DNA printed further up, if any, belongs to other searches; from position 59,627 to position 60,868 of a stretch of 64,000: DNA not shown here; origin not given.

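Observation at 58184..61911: Uncharacterised extracytoplasmic operon: anchored beta-propeller + His/Met-motif protein + MauG/MbnH-like di-heme peroxidase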

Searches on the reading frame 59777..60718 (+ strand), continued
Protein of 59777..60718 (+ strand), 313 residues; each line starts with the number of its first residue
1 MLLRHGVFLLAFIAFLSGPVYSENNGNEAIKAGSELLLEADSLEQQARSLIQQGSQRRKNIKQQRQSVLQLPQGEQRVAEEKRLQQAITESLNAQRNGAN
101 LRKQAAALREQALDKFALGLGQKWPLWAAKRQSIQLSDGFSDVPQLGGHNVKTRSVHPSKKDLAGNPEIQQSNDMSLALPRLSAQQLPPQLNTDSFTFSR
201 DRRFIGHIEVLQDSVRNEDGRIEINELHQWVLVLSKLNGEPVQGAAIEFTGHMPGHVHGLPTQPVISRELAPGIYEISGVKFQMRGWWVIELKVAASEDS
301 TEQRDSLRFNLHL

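Call 48: search_protein_families(library=pfam, proteins=[L073:6293-7669:+, L075:6241-7671:+, L078:6427-7794:+, L074:4196-5278:+, L079:1596-2585:+, L067:7096-7656:-, L067:7138-7773:+, L070:9551-10117:-, L070:9590-10123:+, L064:12176-14839:+], max_evalue=0.01)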
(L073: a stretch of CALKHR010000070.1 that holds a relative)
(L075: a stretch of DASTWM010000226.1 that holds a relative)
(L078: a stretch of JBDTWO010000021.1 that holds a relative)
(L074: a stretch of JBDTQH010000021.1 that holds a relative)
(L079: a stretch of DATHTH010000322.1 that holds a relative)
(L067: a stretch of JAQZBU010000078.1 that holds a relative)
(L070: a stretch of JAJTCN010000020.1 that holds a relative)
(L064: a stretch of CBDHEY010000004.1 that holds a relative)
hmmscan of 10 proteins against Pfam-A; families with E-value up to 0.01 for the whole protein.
L073:6293-7669:+ (458 aa): 1 family
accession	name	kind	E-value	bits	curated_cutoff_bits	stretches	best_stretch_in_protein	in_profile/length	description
PF01965.30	DJ-1_PfpI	-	1.9e-18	67.3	26.6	1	60-227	4-159/165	DJ-1/PfpI family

L075:6241-7671:+ (476 aa): 1 family
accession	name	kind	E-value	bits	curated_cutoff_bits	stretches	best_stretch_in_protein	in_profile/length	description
PF01965.30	DJ-1_PfpI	-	5.1e-11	43.1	26.6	1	65-231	3-157/165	DJ-1/PfpI family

L078:6427-7794:+ (455 aa): 1 family
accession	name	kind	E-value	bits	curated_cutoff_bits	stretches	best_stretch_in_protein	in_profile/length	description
PF01965.30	DJ-1_PfpI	-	7.2e-22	78.4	26.6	1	66-232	3-163/165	DJ-1/PfpI family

L074:4196-5278:+ (360 aa): 3 families
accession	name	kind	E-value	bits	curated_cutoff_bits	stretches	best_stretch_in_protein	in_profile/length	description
PF12697.13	Abhydrolase_6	-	1.2e-16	62.5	26.3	1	102-349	1-217/217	Alpha/beta hydrolase family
PF00561.26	Abhydrolase_1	-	2e-16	60.8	25.8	1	100-343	1-245/245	alpha/beta hydrolase fold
PF12146.15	Hydrolase_4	-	3.2e-05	23.8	27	1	127-341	33-237/239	Serine aminopeptidase, S33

L079:1596-2585:+ (329 aa): 3 families
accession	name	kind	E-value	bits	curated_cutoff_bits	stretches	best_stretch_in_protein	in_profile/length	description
PF12697.13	Abhydrolase_6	-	1.9e-16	61.8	26.3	1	75-317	3-216/217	Alpha/beta hydrolase family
PF00561.26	Abhydrolase_1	-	3.9e-16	59.9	25.8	1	71-312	1-245/245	alpha/beta hydrolase fold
PF12146.15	Hydrolase_4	-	1.5e-08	34.7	27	1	73-183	7-125/239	Serine aminopeptidase, S33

L067:7096-7656:- (186 aa): 4 families
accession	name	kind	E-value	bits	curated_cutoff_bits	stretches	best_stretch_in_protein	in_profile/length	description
PF09278.17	MerR-DNA-bind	-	1.1e-16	61.6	25.4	1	48-111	2-65/65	MerR, DNA binding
PF13411.12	MerR_1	-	3.7e-15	56.2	21.6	1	4-70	1-66/69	MerR HTH family regulatory protein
PF00376.29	MerR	-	1.6e-14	53.8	28.2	1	5-42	1-38/38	MerR family regulatory protein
PF13428.12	TPR_14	-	0.00082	20.3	23.5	1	87-124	3-40/44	Tetratricopeptide repeat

L067:7138-7773:+ (211 aa): 0 families

L070:9551-10117:- (188 aa): 3 families
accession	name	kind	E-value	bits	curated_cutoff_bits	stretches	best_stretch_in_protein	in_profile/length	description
PF00376.29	MerR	-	5.3e-16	58.6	28.2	1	5-42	1-38/38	MerR family regulatory protein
PF13411.12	MerR_1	-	5.5e-16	58.9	21.6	1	4-70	1-66/69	MerR HTH family regulatory protein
PF09278.17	MerR-DNA-bind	-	7.2e-15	55.8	25.4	1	48-111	2-65/65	MerR, DNA binding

L070:9590-10123:+ (177 aa): 0 families

L064:12176-14839:+ (887 aa): 6 families
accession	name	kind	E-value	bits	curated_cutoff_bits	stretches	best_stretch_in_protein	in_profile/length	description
PF13688.12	Reprolysin_5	-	1.4e-26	94.4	27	1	202-368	2-196/196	Metallo-peptidase family M12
PF01421.25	Reprolysin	-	2.8e-19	70.3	20.8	1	206-386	4-197/200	Reprolysin (M12B) family zinc metalloprotease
PF13574.12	Reprolysin_2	-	3.2e-15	57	27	1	230-379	11-193/195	Metallo-peptidase family M12B Reprolysin-like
PF13582.12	Reprolysin_3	-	5.9e-14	53.1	22.4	1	227-341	4-123/123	Metallo-peptidase family M12B Reprolysin-like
PF13583.11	Reprolysin_4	-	1e-12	48.6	22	1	226-378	28-194/203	Metallo-peptidase family M12B Reprolysin-like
PF14200.12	RicinB_lectin_2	-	2.8e-05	25.2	25.6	1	790-860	4-76/89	Ricin-type beta-trefoil lectin domain-like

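Call 50: search_protein_families(library=ncbifam, proteins=[L067:7096-7656:-, L070:9551-10117:-, L073:6293-7669:+, L067:2842-7086:+, L067:534-2348:+, L073:7773-8270:+, L067:7770-8297:+], max_evalue=0.001)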
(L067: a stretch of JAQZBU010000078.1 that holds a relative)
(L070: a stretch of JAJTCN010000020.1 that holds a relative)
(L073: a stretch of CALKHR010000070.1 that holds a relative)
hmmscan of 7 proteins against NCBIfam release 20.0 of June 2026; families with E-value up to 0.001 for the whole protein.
L067:7096-7656:- (186 aa): 16 families
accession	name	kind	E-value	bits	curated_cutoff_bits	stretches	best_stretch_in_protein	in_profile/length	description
TIGR02044.1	CueR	equivalog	1.6e-41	141.4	147.4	1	4-129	1-126/127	Cu(I)-responsive transcriptional regulator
NF007590.0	PRK10227.1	equivalog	3.9e-29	101.4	244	1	4-130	1-127/135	Cu(I)-responsive transcriptional regulator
NF007069.0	PRK09514.1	equivalog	1.3e-28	99.8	143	1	5-131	3-132/141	Zn(2+)-responsive transcriptional regulator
TIGR02051.1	MerR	equivalog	6.1e-26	91.1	150.85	1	6-129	2-124/124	mercury resistance transcriptional regulator MerR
TIGR02043.1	ZntR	equivalog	1e-25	90.4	167.95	1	5-129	3-130/131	Zn(2+)-responsive transcriptional regulator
TIGR02047.1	CadR-PbrR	equivalog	1.7e-22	79.8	151.45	1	4-129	1-127/127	Cd(II)/Pb(II)-responsive transcriptional regulator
NF010315.0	PRK13752.1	subfamily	3.4e-17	62.8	261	1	2-119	6-121/144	mercury resistance transcriptional regulator MerR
NF041849.1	trans_regNmlR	equivalog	1.9e-13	50.5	175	1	4-109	1-106/117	stress response transcriptional regulator NmlR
NF047375.1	HeatShock_HspR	equivalog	6.1e-10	39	105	1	5-87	5-87/92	heat shock protein transcriptional repressor HspR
NF050798.1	TF_FtsR_Actino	equivalog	2.4e-08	34.3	150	1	15-115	17-118/223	transcriptional regulator FtsR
TIGR01950.1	SoxR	equivalog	2.2e-06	27.5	116.9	1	4-125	2-122/142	redox-sensitive transcriptional activator SoxR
TIGR02054.1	MerD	equivalog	4.5e-06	27.2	103.65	1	1-91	1-91/120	mercuric resistance transcriptional repressor MerD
NF053782.1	ChlnTransRegdde3219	equivalog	9.5e-06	25.3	450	1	4-104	7-105/278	choline utilization transcriptional activator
NF047377.1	heat_HspR_dupli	exception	1.5e-05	24.6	300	1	9-104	11-106/214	heat shock protein transcriptional repressor HspR, fused homodimer type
NF052513.1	TransRegCarH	equivalog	0.00012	21.4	400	1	6-62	9-65/274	HTH-type transcriptional repressor CarH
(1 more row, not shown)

L070:9551-10117:- (188 aa): 17 families
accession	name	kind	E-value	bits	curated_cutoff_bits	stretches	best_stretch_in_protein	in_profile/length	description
TIGR02044.1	CueR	equivalog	4.6e-41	139.8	147.4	1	4-129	1-126/127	Cu(I)-responsive transcriptional regulator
NF007069.0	PRK09514.1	equivalog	6.8e-28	97.4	143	1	5-133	3-134/141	Zn(2+)-responsive transcriptional regulator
TIGR02043.1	ZntR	equivalog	1.7e-25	89.7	167.95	1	4-129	2-130/131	Zn(2+)-responsive transcriptional regulator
TIGR02047.1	CadR-PbrR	equivalog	6.5e-24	84.4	151.45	1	4-129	1-127/127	Cd(II)/Pb(II)-responsive transcriptional regulator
NF007590.0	PRK10227.1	equivalog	6e-23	81.4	244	1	4-134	1-131/135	Cu(I)-responsive transcriptional regulator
TIGR02051.1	MerR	equivalog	3.6e-22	78.9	150.85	1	6-129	2-124/124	mercury resistance transcriptional regulator MerR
NF041849.1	trans_regNmlR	equivalog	1.6e-16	60.4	175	1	4-110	1-107/117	stress response transcriptional regulator NmlR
NF010315.0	PRK13752.1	subfamily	6.6e-14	52.2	261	1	3-139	7-142/144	mercury resistance transcriptional regulator MerR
NF047375.1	HeatShock_HspR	equivalog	7.1e-10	38.8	105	1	5-89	5-89/92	heat shock protein transcriptional repressor HspR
TIGR02054.1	MerD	equivalog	1.1e-08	35.6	103.65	1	2-109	2-107/120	mercuric resistance transcriptional repressor MerD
NF050798.1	TF_FtsR_Actino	equivalog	1.7e-08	34.8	150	1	15-113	17-116/223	transcriptional regulator FtsR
TIGR01950.1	SoxR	equivalog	9.2e-08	31.9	116.9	1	4-113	2-111/142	redox-sensitive transcriptional activator SoxR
NF047377.1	heat_HspR_dupli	exception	2.1e-05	24.1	300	1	9-92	11-94/214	heat shock protein transcriptional repressor HspR, fused homodimer type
NF033783.1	coreg_MerD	equivalog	7.4e-05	23.2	170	1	5-98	5-95/121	mercury resistance co-regulator MerD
NF053782.1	ChlnTransRegdde3219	equivalog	0.00013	21.6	450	1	3-107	6-108/278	choline utilization transcriptional activator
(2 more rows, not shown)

L073:6293-7669:+ (458 aa): 4 families
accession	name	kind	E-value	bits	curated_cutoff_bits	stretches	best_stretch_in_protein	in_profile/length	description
NF006902.0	PRK09393.1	equivalog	5.2e-25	88.3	425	1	121-250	69-198/327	transcriptional regulator FtrA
NF052371.1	TransRegGbdRPseu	equivalog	2.4e-14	53.2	480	1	130-246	85-199/365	choline metabolism transcriptional regulator GbdR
TIGR01383.1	not_thiJ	equivalog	5.9e-14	52.2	131.25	1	60-244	2-178/180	DJ-1 family glyoxalase III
TIGR01382.1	PfpI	subfamily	2.1e-05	24.1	139.05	1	60-218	2-152/169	DJ-1/PfpI/YhbO family deglycase/protease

L067:2842-7086:+ (1414 aa): 143 families (the best 25 are shown)
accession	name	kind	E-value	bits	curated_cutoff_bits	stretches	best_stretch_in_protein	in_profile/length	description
TIGR02956.1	TMAO_torS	equivalog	2.2e-62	211.4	676.5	1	1008-1411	434-822/967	TMAO reductase system sensor histidine kinase/response regulator TorS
NF041880.1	EPS_EpsF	equivalog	1.9e-53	181.7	900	1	1021-1259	257-492/492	response regulator EpsF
NF038297.2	hybrid_HK_HrmK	equivalog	1.1e-52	179.5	725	1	1021-1406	218-605/607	hybrid histidine kinase/response regulator HrmK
NF046044.1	PnpS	equivalog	4.3e-48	164.3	400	1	1031-1259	163-390/390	two-component system histidine kinase PnpS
NF041947.1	LuxQ_Vibrio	equivalog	8.6e-48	162.8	1200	1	1017-1403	451-833/843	quorum-sensing autoinducer 2 sensor kinase/phosphatase LuxQ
NF008302.0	PRK11091.1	equivalog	9.7e-48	162.9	838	1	875-1411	143-645/779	aerobic respiration two-component sensor histidine kinase ArcB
NF040691.1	MtrAB_MtrB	equivalog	1.5e-45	156.2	450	1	1031-1266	264-498/507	MtrAB system histidine kinase MtrB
TIGR02966.1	phoR_proteo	equivalog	2.1e-43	148.6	334.2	1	1031-1257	107-332/333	phosphate regulon sensor histidine kinase PhoR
NF008318.0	PRK11107.1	equivalog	1e-42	146.2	890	2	1004-1264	252-522/920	two-component sensor histidine kinase BarA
NF041832.1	near_NosP_CTERM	subfamily_domain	1.6e-42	145.9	400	1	1033-1408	2-369/370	NahK/ErcS family hybrid sensor histidine kinase/response regulator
NF033092.0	HK_WalK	equivalog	1.7e-41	142.5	725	1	1032-1259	366-593/594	cell wall metabolism sensor histidine kinase WalK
NF011874.0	PRK15347.1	equivalog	2.7e-41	141.5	852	2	1025-1268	385-622/921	two component system sensor kinase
NF008099.0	PRK10841.1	equivalog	6.5e-41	140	920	2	1030-1261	463-691/949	two-component system sensor histidine kinase RcsC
NF047874.1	MASE3_PAS_HK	subfamily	7.2e-41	140.7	560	1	876-1261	254-626/655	MASE3 domain-containing sensor histidine kinase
NF008543.0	PRK11466.1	equivalog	4.2e-40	137.4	982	1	1004-1409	409-798/914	TMAO reductase system sensor histidine kinase/response regulator TorS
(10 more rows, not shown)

L067:534-2348:+ (604 aa): 84 families (the best 25 are shown)
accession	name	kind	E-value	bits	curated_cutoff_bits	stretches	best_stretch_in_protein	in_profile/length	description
TIGR02966.1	phoR_proteo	equivalog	4.5e-46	157.4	334.2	1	364-592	106-332/333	phosphate regulon sensor histidine kinase PhoR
NF046044.1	PnpS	equivalog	2e-45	155.5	400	1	364-594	162-390/390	two-component system histidine kinase PnpS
NF033092.0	HK_WalK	equivalog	4e-44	151.2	725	1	364-595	364-594/594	cell wall metabolism sensor histidine kinase WalK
TIGR02956.1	TMAO_torS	equivalog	1.7e-43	148.9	676.5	1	342-596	434-683/967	TMAO reductase system sensor histidine kinase/response regulator TorS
NF041735.1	hist_kin_RppB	equivalog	6.5e-42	143.8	400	1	371-594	215-438/438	two-component system sensor histidine kinase RppB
NF041880.1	EPS_EpsF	equivalog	5.2e-41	140.7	900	1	364-594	266-492/492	response regulator EpsF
NF006800.0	PRK09303.1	equivalog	3.5e-40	138.1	342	1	333-596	112-378/383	histidine kinase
NF047874.1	MASE3_PAS_HK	subfamily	4.4e-39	134.8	560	1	355-595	381-625/655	MASE3 domain-containing sensor histidine kinase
NF038297.2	hybrid_HK_HrmK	equivalog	4.7e-39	134.5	725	1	343-598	204-460/607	hybrid histidine kinase/response regulator HrmK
NF040691.1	MtrAB_MtrB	equivalog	1.8e-37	129.5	450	1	341-596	243-493/507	MtrAB system histidine kinase MtrB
NF033091.0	HK_VanS_ACDEFG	equivalog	1.3e-35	123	400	1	341-593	43-292/293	vancomycin resistance histidine kinase VanS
NF011874.0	PRK15347.1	equivalog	1.3e-35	122.8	852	1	342-597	371-616/921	two component system sensor kinase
NF041832.1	near_NosP_CTERM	subfamily_domain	1.4e-35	123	400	1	367-600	2-230/370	NahK/ErcS family hybrid sensor histidine kinase/response regulator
NF047465.1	hybrid_HK_LvrA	exception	1.4e-35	122.6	1200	1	344-597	174-424/819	hybrid histidine kinase/response regulator LvrA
NF041947.1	LuxQ_Vibrio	equivalog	1.1e-34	119.5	1200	1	364-599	464-700/843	quorum-sensing autoinducer 2 sensor kinase/phosphatase LuxQ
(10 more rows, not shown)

L073:7773-8270:+ (165 aa): 0 families

L067:7770-8297:+ (175 aa): 0 families

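Call 53: list_cluster_members(proteins=[P0001])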
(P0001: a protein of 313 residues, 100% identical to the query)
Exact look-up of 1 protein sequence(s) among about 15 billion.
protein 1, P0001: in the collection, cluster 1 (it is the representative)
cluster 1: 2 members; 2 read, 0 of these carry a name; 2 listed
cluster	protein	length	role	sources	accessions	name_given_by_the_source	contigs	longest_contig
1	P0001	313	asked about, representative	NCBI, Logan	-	-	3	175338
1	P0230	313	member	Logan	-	-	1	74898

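Call 59: search_protein_representatives(alignment_id=A1)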
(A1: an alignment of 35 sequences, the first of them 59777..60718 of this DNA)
Query: 35 sequences, 311 profile positions. Proteins with E-value up to 0.001 (for the whole library): 2190; up to 1e-10: 943; up to 1e-30: 110. The best 150 are listed.
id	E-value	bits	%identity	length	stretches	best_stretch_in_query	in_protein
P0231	3.0e-113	394.8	-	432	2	31-311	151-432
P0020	8.7e-107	373.6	-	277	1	36-311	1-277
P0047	2.4e-106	372.2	-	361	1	9-311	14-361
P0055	3.2e-106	371.8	-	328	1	10-311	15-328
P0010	1.2e-105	369.9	-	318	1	10-311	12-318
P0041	2.0e-105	369.1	-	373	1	24-311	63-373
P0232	6.3e-105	367.5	-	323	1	8-311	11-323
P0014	2.2e-104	365.7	-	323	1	6-311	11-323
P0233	4.8e-102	358.0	-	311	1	1-311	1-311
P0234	6.0e-102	357.7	-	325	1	23-311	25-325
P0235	4.4e-101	354.9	-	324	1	10-311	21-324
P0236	4.9e-101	354.7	-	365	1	10-311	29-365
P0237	4.8e-100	351.5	-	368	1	24-311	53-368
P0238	1.1e-99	350.2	-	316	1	12-311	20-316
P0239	1.4e-99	349.9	-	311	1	11-311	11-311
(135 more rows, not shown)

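Call 60: find_encoding_contigs(protein=P0001, flank=10000, max_places=3)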
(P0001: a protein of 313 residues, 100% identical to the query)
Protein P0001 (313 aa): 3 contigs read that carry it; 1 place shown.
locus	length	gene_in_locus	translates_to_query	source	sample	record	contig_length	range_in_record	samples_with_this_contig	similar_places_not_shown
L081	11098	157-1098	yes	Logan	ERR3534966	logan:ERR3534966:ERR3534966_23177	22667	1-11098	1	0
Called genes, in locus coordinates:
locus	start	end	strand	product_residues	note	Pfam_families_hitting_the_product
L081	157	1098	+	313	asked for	PF13115:YtkA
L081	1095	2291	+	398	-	PF03150:CCP_MauG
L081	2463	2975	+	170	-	PF13511:DUF4124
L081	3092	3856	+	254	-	PF01346:FKBP_N, PF00254:FKBP_C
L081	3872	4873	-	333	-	PF25174:Beta-prop_THOC3, PF25391:WD40_Gbeta, PF24807:WD40_CDC20-Fz, PF25173:Beta-prop_WDR3_1st, PF25175:Beta-prop_WDR5, PF25172:Beta-prop_WDR3_2nd, PF25173:Beta-prop_WDR3_1st, PF25168:Beta-prop_WDR36-Utp21_2nd, +17 more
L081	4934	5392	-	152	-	PF04353:Rsd_AlgQ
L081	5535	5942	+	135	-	PF03748:FliL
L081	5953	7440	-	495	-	PF04262:Glu_cys_ligase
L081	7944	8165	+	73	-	-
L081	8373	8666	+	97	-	PF10711:DUF2513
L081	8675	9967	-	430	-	PF00990:GGDEF, PF00563:EAL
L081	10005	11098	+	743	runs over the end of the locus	PF00580:UvrD-helicase, PF13245:AAA_19, PF13604:AAA_30 (faint), PF13087:AAA_12 (faint), PF13361:UvrD_C, PF13538:UvrD_C_2, PF21196:PcrA_UvrD_tudor (weak)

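Call 61: find_encoding_contigs(protein=P0037, flank=10000, max_places=2)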
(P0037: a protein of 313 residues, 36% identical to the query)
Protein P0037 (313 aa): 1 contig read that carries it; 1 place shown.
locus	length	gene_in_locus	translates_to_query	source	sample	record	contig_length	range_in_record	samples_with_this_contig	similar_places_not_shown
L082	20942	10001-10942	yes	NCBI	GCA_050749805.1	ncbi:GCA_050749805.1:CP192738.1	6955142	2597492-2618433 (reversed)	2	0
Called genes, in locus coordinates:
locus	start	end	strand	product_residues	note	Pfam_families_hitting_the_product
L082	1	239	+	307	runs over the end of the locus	PF00892:EamA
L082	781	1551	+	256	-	PF16144:DUF4852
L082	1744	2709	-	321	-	PF00126:HTH_1, PF03466:LysR_substrate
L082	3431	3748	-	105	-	PF00111:Fer2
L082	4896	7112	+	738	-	PF07504:FTP, PF03413:PepSY (weak), PF01447:Peptidase_M4, PF02868:Peptidase_M4_C, PF04151:PPC, PF01483:P_proprotein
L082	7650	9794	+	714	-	PF08309:LVIVD (faint), PF20009:GEVED, PF01483:P_proprotein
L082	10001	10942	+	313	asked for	PF13115:YtkA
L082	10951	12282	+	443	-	PF00034:Cytochrom_C (faint), PF03150:CCP_MauG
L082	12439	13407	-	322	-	PF00923:TAL_FSA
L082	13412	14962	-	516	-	PF00370:FGGY_N, PF02782:FGGY_C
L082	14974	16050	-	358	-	PF08240:ADH_N, PF16912:Glu_dehyd_C (faint), PF00107:ADH_zinc_N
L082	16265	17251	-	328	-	PF02653:BPD_transp_2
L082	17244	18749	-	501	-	PF00005:ABC_tran, PF13304:AAA_21 (faint), PF00005:ABC_tran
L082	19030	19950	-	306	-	PF00532:Peripla_BP_1, PF13407:Peripla_BP_4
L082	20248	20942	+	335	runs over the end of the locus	PF00356:LacI, PF00532:Peripla_BP_1, PF13407:Peripla_BP_4, PF13377:Peripla_BP_3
